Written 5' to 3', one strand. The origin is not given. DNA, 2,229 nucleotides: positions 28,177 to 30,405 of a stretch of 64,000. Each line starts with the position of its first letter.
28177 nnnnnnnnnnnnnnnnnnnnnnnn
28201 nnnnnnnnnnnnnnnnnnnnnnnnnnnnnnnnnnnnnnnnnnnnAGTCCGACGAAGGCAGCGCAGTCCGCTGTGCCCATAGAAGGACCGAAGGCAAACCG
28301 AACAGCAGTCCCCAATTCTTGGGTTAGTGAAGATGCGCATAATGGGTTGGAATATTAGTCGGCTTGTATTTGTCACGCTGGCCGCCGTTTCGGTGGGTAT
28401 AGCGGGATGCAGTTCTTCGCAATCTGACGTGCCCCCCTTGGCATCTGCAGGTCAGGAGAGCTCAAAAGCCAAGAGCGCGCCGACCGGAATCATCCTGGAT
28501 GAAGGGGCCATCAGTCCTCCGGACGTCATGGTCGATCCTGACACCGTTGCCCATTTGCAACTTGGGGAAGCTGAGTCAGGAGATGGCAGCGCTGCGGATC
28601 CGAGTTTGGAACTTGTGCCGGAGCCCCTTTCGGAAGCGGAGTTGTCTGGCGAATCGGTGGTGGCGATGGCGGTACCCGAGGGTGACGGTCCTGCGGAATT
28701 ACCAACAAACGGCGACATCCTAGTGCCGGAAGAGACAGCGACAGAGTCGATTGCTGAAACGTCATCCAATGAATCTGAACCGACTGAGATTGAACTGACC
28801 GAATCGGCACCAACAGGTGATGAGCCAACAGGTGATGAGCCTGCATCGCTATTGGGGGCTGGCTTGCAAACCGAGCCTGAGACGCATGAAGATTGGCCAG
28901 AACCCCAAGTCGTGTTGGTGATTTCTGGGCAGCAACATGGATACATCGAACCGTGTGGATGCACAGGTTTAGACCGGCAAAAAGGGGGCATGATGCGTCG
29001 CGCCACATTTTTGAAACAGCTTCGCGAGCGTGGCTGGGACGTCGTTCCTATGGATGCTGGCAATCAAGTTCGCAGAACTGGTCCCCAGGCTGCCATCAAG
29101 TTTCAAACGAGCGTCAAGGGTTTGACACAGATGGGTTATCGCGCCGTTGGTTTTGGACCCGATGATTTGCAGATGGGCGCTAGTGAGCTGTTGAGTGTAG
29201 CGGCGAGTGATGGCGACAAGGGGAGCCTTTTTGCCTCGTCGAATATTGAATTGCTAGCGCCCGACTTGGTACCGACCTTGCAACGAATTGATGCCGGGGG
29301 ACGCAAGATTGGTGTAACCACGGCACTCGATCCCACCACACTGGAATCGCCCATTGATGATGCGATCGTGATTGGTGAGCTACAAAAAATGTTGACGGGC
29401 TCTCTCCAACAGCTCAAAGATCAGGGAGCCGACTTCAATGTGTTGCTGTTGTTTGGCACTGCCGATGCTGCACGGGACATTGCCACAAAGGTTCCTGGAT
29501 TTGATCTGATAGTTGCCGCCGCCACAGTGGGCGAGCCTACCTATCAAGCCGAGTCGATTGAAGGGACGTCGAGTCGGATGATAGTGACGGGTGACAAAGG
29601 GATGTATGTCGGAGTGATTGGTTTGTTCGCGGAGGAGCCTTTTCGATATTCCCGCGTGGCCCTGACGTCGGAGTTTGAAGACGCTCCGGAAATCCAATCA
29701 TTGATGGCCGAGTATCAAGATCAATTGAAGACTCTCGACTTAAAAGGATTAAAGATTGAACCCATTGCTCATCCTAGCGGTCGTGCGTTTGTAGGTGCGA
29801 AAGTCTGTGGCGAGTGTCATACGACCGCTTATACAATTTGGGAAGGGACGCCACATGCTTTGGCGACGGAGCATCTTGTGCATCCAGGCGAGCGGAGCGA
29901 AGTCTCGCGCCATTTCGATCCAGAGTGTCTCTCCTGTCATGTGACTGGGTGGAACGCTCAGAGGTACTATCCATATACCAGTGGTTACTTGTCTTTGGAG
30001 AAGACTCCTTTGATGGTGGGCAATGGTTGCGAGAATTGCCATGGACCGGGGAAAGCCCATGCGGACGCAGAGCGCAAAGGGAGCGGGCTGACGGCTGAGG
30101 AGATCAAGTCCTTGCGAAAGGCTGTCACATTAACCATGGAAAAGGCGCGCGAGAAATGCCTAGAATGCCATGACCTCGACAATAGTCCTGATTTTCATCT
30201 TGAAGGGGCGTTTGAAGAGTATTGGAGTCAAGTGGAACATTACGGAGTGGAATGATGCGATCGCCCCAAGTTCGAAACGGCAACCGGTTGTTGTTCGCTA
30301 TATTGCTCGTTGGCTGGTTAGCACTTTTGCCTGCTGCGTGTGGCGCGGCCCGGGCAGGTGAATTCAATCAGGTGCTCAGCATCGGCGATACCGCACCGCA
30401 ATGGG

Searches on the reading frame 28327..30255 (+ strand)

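Call 51: search_protein_families(library=pfam, proteins=[window:28327-30255:+], max_evalue=0.001)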
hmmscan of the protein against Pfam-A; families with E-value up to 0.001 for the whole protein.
window:28327-30255:+ (642 aa): 2 families
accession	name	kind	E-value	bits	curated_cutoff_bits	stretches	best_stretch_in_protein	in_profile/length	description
PF13435.11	Cytochrome_C554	-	3.2e-14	54.1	20.8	1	493-573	1-84/84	Cytochrome c554 and c-prime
PF14522.11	Cytochrome_C7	-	0.00016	21.9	24.8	0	564-615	12-66/67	Cytochrome c7 and related cytochrome c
